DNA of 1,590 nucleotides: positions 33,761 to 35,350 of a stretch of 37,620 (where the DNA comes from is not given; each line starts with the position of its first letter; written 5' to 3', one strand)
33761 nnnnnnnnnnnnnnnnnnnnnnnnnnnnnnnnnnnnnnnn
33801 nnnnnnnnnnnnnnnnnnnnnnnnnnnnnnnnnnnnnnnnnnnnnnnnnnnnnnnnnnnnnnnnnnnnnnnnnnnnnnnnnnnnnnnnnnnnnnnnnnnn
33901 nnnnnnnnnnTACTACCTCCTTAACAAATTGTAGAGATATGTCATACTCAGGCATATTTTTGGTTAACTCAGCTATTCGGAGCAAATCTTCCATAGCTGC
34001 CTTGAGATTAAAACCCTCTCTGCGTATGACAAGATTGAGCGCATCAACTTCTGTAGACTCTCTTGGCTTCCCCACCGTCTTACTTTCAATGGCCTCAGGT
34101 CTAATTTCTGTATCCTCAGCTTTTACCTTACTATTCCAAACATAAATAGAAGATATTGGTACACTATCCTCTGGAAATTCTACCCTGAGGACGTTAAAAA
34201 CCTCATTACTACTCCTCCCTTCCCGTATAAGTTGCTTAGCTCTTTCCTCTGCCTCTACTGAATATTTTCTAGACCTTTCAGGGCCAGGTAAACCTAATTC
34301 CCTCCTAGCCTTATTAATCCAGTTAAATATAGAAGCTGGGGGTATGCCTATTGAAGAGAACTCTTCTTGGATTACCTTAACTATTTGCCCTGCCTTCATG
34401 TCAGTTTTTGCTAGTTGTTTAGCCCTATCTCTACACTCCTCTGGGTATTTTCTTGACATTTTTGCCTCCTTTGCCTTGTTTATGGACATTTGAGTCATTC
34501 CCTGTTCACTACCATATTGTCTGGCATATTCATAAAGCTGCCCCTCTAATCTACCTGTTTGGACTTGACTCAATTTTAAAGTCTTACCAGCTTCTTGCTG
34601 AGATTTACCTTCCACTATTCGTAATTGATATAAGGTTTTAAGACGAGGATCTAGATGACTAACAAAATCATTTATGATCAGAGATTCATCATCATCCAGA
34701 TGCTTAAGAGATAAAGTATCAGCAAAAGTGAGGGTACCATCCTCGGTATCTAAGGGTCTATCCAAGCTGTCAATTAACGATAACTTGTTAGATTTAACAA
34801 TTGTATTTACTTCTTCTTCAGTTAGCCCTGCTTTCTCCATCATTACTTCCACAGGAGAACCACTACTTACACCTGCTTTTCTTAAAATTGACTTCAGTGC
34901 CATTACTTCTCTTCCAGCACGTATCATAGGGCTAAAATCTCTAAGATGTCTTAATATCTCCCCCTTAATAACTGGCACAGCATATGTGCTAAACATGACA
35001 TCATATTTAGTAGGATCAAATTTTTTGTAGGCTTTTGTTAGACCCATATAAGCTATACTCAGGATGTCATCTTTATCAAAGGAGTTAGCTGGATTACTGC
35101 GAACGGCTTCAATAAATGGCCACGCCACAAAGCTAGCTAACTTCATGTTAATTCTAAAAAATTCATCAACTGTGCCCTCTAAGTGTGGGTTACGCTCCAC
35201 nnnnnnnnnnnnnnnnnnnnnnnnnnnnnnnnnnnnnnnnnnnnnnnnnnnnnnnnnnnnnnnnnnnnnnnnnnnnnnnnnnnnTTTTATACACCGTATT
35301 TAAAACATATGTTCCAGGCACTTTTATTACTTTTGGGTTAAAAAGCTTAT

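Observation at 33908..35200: Two phage sigma factors; the larger carries a duplicated approx 50-aa C-terminal domain and is translationally coupled to an upstream gene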

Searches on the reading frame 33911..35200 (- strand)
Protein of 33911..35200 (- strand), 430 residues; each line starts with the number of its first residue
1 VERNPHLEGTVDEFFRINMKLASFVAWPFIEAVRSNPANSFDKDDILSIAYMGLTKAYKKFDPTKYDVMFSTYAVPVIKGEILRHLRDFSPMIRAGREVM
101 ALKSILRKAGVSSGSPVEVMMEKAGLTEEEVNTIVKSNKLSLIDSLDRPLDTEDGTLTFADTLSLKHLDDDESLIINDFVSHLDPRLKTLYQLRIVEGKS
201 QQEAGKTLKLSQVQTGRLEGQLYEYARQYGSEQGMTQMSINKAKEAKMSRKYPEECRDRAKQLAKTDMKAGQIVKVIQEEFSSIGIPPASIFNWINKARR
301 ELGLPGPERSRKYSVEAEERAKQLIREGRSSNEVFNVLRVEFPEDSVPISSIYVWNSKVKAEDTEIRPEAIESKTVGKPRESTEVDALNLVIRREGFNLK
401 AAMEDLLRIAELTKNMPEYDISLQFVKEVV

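Call 4: search_protein_families(library=pfam, proteins=[window:33911-35200:-], max_evalue=1)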
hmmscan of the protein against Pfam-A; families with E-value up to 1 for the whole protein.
window:33911-35200:- (430 aa): 4 families
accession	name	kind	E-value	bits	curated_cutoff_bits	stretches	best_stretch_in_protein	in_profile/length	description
PF04542.20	Sigma70_r2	-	2.7e-08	33.9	24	1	39-88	19-67/71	Sigma-70 region 2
PF08281.18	Sigma70_r4_2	-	0.0017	18.4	25.7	1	176-211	4-39/54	Sigma-70, region 4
PF01527.26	HTH_Tnp_1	-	0.035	14.8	24.1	1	250-324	5-70/75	Transposase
PF04545.22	Sigma70_r4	-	0.064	13.2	24.1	1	181-213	3-35/50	Sigma-70, region 4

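Call 6: search_dna_similar(query=window:33911-35200:-, collection=phages, mode=protein, max_rows=30)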
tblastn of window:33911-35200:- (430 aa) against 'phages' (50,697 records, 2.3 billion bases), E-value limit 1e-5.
Records with a match: 155; places in all: 165; records where one place covers at least 80% of the query: 1.
Best place of each record, by identity: <60% 155.
By first word of the organism name: Bacillus 111; Bacteriophage 26; Paenibacillus 7; Cyanophage 3; Microcystis 2; Lysinibacillus 2; Listeria 2; Brevibacillus 1; Phage 1.
By host as written in the record: - 32; Bacillus anthracis 15; Bacillus cereus 13; Bacillus subtilis BEST7003 9; Bacillus subtilis 8; Bacillus megaterium 6; Paenibacillus larvae NRRL 2605 5; Bacillus megaterium Km 4; and 33 more.
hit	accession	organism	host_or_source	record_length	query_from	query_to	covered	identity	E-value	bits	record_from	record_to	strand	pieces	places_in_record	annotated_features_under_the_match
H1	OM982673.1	Bacillus phage SBSphiJ6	Bacillus subtilis BEST7003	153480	12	423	96%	24.2%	6e-13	77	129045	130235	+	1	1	hypothetical protein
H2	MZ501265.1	Bacillus phage 278BB001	Bacillus subtilis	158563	12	329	74%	27.3%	8e-15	83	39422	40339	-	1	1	101: RNA polymerase sigma factor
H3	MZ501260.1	Bacillus phage 010DV004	Bacillus subtilis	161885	12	329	74%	26.7%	4e-14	81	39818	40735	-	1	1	109: RNA polymerase sigma factor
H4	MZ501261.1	Bacillus phage 010DV005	Bacillus subtilis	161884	12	329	74%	26.7%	4e-14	81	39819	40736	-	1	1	109: RNA polymerase sigma factor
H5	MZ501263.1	Bacillus phage 043JT007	Bacillus subtilis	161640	12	329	74%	26.7%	5e-14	80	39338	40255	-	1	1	108: RNA polymerase sigma factor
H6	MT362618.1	Microcystis phage MaeS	Microcystis aeruginosa FACHB-942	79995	39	299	61%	32.1%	3e-26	117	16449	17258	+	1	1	hypothetical protein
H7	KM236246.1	Bacillus phage Moonbeam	Bacillus megaterium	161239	31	332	70%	26.0%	2e-8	63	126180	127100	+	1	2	RNA polymerase sigma factor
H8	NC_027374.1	Bacillus phage Moonbeam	Bacillus megaterium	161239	31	332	70%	26.0%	2e-8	63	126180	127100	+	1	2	RNA polymerase sigma factor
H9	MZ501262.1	Bacillus phage 035JT004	Bacillus subtilis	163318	43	325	66%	27.6%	1e-8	63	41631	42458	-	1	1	111: RNA polymerase sigma factor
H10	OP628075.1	Lysinibacillus phage vB_LfM_LysYB1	Lysinibacillus fusiformis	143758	4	229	53%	32.5%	2e-20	100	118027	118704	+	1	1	sigma-70 region 2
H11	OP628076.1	Lysinibacillus phage vB_LfM_LysYB2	Lysinibacillus fusiformis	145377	4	229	53%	32.5%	2e-20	100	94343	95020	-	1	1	sigma-70 region 2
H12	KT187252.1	Bacillus phage PBC6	Bacillus cereus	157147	41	258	51%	33.3%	2e-13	78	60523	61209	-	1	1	putative RNA polymerase sigma 28 subunit SigF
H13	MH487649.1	Bacillus phage BC01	Bacillus cereus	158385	41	258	51%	33.3%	2e-13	78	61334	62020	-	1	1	RNA polymerase sigma factor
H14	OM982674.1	Bacillus phage SBSphiJ7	Bacillus subtilis BEST7003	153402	43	306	61%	26.9%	5e-8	62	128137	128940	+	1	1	hypothetical protein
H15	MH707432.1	Bacillus phage BSP15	Bacillus subtilis KACC 17797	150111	43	306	61%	26.9%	2e-7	59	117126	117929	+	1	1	putative RNA polymerase sigma factor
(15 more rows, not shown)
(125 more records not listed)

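Call 8: search_protein_families(library=phrogs, proteins=[window:33911-35200:-], max_evalue=0.01)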
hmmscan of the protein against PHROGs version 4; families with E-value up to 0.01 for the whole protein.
window:33911-35200:- (430 aa): 4 families
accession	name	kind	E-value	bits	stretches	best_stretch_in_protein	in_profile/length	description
phrog_351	-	transcription regulation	8.6e-39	134.8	1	8-306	502-800/928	RNA polymerase sigma factor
phrog_21612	-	transcription regulation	4.8e-22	79.2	1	38-237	35-230/600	RNA polymerase sigma factor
phrog_36098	-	transcription regulation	3.3e-10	41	1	18-94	21-101/223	RNA polymerase sigma factor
phrog_17205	-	unknown function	3.8e-06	27.8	1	320-381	30-90/162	-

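Call 10: search_solved_structures(query=window:33911-35200:-, max_evalue=1, show_alignments=2)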
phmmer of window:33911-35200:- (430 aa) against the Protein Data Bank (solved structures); distinct sequences matched with E-value up to 1: 16.
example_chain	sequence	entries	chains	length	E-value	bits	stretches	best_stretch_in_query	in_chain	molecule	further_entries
1l0o_C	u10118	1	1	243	1.9e-16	63.3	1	12-225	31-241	sigma factor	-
8x6g_H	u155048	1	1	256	2.9e-11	46.2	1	42-220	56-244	RNA polymerase sigma factor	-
8b3z_A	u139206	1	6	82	0.0025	20.1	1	40-88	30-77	RNA polymerase sigma factor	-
6pmi_F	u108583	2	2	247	0.0069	18.6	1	39-135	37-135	RNA polymerase sigma factor FliA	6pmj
6pfv_A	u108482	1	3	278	0.0072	18.6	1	37-213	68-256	RNA polymerase sigma factor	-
6pfj_A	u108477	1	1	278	0.014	17.6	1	37-212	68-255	RNA polymerase sigma factor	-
7lq4_A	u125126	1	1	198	0.016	17.4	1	34-89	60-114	WhiG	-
9wsf_A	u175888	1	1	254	0.018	17.3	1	40-221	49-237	RNA polymerase sigma factor FliA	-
9wsm_F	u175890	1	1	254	0.018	17.3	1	40-221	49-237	RNA polymerase sigma factor FliA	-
8vjl_B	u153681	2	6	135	0.028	16.7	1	39-90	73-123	RNA polymerase sigma factor | RNA polymerase sigma-K factor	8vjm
7pp4_f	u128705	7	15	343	0.039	16.2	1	45-164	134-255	RNA polymerase sigma factor SigB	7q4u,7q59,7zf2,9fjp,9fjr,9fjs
7f0r_F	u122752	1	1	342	0.042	16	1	45-179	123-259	RNA polymerase sigma factor RpoS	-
7vf9_F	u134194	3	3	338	0.07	15.3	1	45-183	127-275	RNA polymerase sigma factor RpoS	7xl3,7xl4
5ipl_F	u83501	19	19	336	0.49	12.5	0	45-151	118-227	RNA polymerase sigma factor RpoS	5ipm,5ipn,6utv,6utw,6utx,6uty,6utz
5wrj_A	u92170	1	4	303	0.51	12.5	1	69-144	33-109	Protein-tyrosine sulfotransferase 1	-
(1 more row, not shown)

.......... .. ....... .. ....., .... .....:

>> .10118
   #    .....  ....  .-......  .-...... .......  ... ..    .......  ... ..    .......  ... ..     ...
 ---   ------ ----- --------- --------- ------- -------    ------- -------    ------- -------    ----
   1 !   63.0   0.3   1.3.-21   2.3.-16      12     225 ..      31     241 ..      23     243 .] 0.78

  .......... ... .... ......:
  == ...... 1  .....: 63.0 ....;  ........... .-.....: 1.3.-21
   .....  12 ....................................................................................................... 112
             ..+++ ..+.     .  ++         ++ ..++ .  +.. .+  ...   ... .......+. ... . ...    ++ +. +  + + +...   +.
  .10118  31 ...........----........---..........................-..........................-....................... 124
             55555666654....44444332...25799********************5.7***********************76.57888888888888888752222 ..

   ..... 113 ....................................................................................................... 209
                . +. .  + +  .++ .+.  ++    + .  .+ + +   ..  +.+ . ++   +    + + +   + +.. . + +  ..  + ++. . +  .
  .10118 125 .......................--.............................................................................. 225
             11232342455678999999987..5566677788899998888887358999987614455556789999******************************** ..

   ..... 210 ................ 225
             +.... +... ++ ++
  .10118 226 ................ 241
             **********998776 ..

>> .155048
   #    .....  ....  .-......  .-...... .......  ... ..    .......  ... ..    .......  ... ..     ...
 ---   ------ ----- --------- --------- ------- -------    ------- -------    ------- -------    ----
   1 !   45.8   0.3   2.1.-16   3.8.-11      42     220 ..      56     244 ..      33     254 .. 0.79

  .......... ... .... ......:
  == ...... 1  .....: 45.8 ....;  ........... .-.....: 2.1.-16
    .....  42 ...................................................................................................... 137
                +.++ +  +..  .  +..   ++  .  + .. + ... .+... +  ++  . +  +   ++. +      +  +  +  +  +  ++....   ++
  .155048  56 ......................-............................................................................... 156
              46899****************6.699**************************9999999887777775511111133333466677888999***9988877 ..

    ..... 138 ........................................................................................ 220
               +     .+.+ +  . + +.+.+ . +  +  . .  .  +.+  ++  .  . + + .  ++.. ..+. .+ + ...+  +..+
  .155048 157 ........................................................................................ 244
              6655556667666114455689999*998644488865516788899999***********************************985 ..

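Call 12: find_homologous_proteins(query=window:33911-35200:-)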
Query window:33911-35200:- (430 aa): 76 proteins with E <= 0.001 among 7822 candidates.
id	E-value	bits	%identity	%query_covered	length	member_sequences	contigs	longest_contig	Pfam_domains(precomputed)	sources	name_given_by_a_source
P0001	3.5e-277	937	100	100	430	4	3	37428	PF04542.21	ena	-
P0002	2.8e-122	427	54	84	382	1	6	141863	PF04542.21,PF08281.19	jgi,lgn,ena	-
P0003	2.3e-42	164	37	66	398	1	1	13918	PF04542.21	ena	-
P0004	1.9e-41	160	37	69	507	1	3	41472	PF04542.21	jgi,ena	-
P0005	2.8e-40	157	38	57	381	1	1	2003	PF04542.21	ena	-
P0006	2.8e-40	157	38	54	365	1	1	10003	PF04542.21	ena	-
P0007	3.7e-39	153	38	58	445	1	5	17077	PF04542.21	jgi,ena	-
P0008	6.7e-22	96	33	51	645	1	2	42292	PF13384.13,PF13518.13,PF04545.23,PF04542.21,PF08281.19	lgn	-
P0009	5.6e-17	80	36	47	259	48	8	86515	PF04545.23,PF04542.21,PF04539.23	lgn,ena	-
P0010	6.1e-17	80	34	51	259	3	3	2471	PF04545.23,PF04542.21,PF08281.19,PF04539.23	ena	-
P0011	2.5e-16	78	34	51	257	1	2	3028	PF04545.23,PF04542.21,PF08281.19,PF04539.23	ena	-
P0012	1.0e-14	72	33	46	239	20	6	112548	PF04545.23,PF04542.21,PF08281.19,PF04539.23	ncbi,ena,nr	ncbi:MAG: SigF/SigG family RNA polymerase sporulation sigma factor [Lachnospiraceae bacterium]|nr:Si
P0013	1.7e-14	72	33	46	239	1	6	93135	PF04545.23,PF04542.21,PF08281.19,PF04539.23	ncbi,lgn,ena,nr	ncbi:MAG: SigF/SigG family RNA polymerase sporulation sigma factor [Lachnospiraceae bacterium]|nr:Si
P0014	2.4e-14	71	33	46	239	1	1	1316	PF04545.23,PF04542.21,PF08281.19,PF04539.23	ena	-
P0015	2.5e-14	71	34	42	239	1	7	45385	PF04545.23,PF04542.21,PF08281.19,PF04539.23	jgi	-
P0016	2.5e-14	71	34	42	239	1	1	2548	PF04545.23,PF04542.21,PF08281.19,PF04539.23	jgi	-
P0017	3.1e-14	71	31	47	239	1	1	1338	PF04545.23,PF04542.21,PF08281.19,PF04539.23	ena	-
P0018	3.1e-14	71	33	46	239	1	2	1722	PF04545.23,PF04542.21,PF08281.19,PF04539.23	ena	-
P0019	3.4e-14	71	34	42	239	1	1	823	PF04545.23,PF04542.21,PF08281.19,PF04539.23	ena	-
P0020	4.1e-14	70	32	46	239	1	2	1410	PF04545.23,PF04542.21,PF08281.19,PF04539.23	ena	-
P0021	6.1e-14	70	32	47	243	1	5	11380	PF01381.29,PF04545.23,PF04542.21,PF08281.19,PF04539.23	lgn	-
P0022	8.0e-14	70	32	46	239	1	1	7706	PF04545.23,PF04542.21,PF08281.19,PF04539.23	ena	-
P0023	9.9e-14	69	30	46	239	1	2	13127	PF04545.23,PF04542.21,PF08281.19,PF04539.23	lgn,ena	-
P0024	9.9e-14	69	32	46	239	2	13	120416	PF04545.23,PF04542.21,PF08281.19,PF04539.23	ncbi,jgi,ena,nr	ncbi:MAG: SigB/SigF/SigG family RNA polymerase sigma factor [Lachnospiraceae bacterium]|nr:SigB/SigF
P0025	1.0e-13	69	32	46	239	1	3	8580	PF04545.23,PF04542.21,PF08281.19,PF04539.23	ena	-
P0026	1.2e-13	69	33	44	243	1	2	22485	PF01381.29,PF04545.23,PF04542.21,PF08281.19,PF04539.23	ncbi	-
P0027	1.2e-13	69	32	46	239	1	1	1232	PF04545.23,PF04542.21,PF08281.19,PF04539.23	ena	-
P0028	1.2e-13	69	31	46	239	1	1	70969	PF04545.23,PF04542.21,PF08281.19,PF04539.23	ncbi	-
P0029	1.2e-13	69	31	43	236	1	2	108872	PF05263.18,PF04545.23,PF04542.21,PF08281.19,PF04539.23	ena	-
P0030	1.4e-13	69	35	47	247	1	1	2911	PF04545.23,PF04542.21,PF08281.19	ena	-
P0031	2.3e-13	68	31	46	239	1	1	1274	PF04545.23,PF04542.21,PF08281.19,PF04539.23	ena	-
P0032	2.3e-13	68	31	46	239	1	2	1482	PF04545.23,PF04542.21,PF08281.19,PF04539.23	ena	-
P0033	4.2e-13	67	31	46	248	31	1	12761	PF04545.23,PF04542.21,PF04539.23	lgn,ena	-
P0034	7.3e-13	66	34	41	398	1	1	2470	PF04545.23,PF04542.21,PF08281.19,PF04539.23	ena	-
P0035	2.6e-12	65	35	41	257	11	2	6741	PF01381.29,PF04545.23,PF04542.21,PF08281.19,PF04539.23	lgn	-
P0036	3.2e-12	64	30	51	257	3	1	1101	PF01381.29,PF04545.23,PF04542.21,PF08281.19,PF04539.23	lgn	-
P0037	6.4e-12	63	32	51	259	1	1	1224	PF04545.23,PF04542.21,PF08281.19,PF04539.23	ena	-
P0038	1.6e-11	62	30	43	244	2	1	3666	PF04545.23,PF04542.21,PF08281.19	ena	-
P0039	1.7e-11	62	32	44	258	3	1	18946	PF01381.29,PF04545.23,PF04542.21,PF04539.23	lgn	-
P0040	3.0e-11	61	30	52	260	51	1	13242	PF04545.23,PF04542.21,PF08281.19,PF04539.23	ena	-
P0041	3.2e-11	61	30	51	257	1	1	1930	PF04545.23,PF04542.21,PF08281.19,PF04539.23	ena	-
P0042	3.3e-11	61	33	42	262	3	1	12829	PF04545.23,PF04542.21,PF04539.23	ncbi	-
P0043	3.8e-11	61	30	50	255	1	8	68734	PF04545.23,PF04542.21,PF08281.19,PF04539.23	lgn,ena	-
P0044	3.9e-11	61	30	50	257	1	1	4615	PF04545.23,PF04542.21,PF08281.19,PF04539.23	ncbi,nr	ncbi:MAG: RNA polymerase sporulation sigma factor SigG [Clostridia bacterium]|nr:RNA polymerase spor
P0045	4.1e-11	61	30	50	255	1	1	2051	PF04545.23,PF04542.21,PF08281.19,PF04539.23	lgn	-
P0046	5.7e-11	60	30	50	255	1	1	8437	PF04545.23,PF04542.21,PF08281.19,PF04539.23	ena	-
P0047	5.7e-11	60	30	50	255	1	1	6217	PF04545.23,PF04542.21,PF08281.19,PF04539.23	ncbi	-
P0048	5.7e-11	60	30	50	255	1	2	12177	PF04545.23,PF04542.21,PF08281.19,PF04539.23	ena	-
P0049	6.2e-11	60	30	50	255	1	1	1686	PF04545.23,PF04542.21,PF08281.19,PF04539.23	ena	-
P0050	6.5e-11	60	30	50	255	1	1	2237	PF04545.23,PF04542.21,PF08281.19,PF04539.23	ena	-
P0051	6.6e-11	60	30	50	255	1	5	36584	PF04545.23,PF04542.21,PF08281.19,PF04539.23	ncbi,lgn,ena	-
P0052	9.2e-11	59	30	50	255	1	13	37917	PF04545.23,PF04542.21,PF08281.19,PF04539.23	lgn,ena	-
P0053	1.1e-10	59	30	50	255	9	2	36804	PF04545.23,PF04542.21,PF08281.19,PF04539.23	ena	-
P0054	1.1e-10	59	31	50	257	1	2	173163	PF04545.23,PF04542.21,PF08281.19,PF04539.23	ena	-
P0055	1.2e-10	59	32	41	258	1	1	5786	PF07638.18,PF04545.23,PF04542.21,PF08281.19,PF04539.23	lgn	-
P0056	1.3e-10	59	31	51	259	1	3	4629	PF04545.23,PF04542.21,PF08281.19,PF04539.23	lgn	-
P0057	1.7e-10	59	32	50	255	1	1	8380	PF04545.23,PF04542.21,PF08281.19,PF04539.23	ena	-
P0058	1.7e-10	59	32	50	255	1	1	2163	PF04545.23,PF04542.21,PF08281.19,PF04539.23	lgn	-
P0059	1.8e-10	58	33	41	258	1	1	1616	PF04545.23,PF04542.21,PF04539.23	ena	-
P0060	2.2e-10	58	32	46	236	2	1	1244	PF07638.18,PF04545.23,PF04542.21,PF08281.19,PF04539.23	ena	-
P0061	2.2e-10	58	31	51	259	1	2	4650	PF04545.23,PF04542.21,PF08281.19,PF04539.23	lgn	-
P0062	2.2e-10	58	31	51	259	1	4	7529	PF04545.23,PF04542.21,PF08281.19,PF04539.23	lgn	-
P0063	5.1e-10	57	30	52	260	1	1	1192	PF04545.23,PF04542.21,PF04539.23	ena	-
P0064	6.0e-10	57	29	50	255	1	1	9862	PF04545.23,PF04542.21,PF08281.19,PF04539.23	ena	-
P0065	3.7e-9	54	32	48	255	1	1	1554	PF04545.23,PF04542.21,PF08281.19,PF04539.23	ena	-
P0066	2.5e-8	51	30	43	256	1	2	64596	PF04545.23,PF04542.21,PF08281.19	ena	-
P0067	3.2e-8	51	29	43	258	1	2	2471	PF13384.13,PF13518.13,PF00196.26,PF01381.29,PF04545.23,PF04542.21,PF08281.19,PF04539.23,PF13560.13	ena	-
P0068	5.9e-8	50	27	51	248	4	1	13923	PF04545.23,PF04542.21,PF12645.14,PF08281.19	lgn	-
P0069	1.3e-7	49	32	41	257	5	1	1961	PF04545.23,PF04542.21,PF08281.19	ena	-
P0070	5.6e-7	47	29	49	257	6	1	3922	PF04545.23,PF04542.21,PF12802.14,PF08281.19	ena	-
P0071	6.5e-7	47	32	42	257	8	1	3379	PF04545.23,PF04542.21,PF08281.19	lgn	-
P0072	1.4e-6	46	29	49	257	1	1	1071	PF04545.23,PF04542.21,PF12802.14,PF08281.19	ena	-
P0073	2.8e-6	45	29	49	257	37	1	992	PF04545.23,PF04542.21,PF12802.14,PF08281.19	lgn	-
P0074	2.8e-6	45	26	41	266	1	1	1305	PF04545.23,PF04542.21,PF08281.19,PF04539.23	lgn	-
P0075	3.9e-5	41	29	41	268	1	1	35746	PF04545.23,PF04542.21,PF08281.19,PF04539.23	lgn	-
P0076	4.5e-5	41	29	41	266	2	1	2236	PF04545.23,PF04542.21,PF08281.19,PF04539.23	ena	-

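Call 15: find_encoding_contigs(protein=P0002, flank=10000, max_places=3)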
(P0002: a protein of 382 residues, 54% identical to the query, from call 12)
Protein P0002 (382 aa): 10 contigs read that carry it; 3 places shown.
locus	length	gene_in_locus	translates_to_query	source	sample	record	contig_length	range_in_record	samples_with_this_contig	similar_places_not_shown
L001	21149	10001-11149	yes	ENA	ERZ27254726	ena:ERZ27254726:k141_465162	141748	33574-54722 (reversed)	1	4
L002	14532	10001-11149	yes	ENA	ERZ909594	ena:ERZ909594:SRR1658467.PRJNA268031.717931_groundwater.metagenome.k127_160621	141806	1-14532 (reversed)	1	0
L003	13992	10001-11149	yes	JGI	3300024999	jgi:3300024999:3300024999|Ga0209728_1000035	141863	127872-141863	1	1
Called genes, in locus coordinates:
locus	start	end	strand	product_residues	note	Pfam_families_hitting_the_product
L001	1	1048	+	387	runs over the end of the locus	PF00303:Thymidylat_synt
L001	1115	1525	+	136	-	-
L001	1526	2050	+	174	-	-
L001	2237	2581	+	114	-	PF00216:Bac_DNA_binding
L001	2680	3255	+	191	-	-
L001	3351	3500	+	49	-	-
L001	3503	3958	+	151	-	-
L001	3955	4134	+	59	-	-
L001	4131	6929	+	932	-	PF03167:UDG, PF01612:DNA_pol_A_exo1, PF00476:DNA_pol_A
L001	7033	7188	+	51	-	-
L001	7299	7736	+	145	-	-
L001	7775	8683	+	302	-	PF08804:gp32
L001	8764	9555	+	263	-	PF01966:HD (weak)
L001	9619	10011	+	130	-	-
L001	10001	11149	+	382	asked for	PF04542:Sigma70_r2 (faint), PF08281:Sigma70_r4_2 (faint)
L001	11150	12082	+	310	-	PF02739:5_3_exonuc_N, PF01367:5_3_exonuc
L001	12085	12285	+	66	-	-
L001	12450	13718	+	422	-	PF01068:DNA_ligase_A_M, PF14743:DNA_ligase_OB_2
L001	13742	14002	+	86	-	-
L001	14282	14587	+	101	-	PF25742:Phage_Gene33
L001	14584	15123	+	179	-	PF04542:Sigma70_r2 (weak)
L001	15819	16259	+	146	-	PF13392:HNH_3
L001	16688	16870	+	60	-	-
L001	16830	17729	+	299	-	PF01145:Band_7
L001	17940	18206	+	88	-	-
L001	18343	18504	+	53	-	-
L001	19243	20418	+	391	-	-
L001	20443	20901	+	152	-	-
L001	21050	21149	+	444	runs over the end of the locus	-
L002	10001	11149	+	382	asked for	PF04542:Sigma70_r2 (faint), PF08281:Sigma70_r4_2 (faint)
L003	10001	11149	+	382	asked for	PF04542:Sigma70_r2 (faint), PF08281:Sigma70_r4_2 (faint)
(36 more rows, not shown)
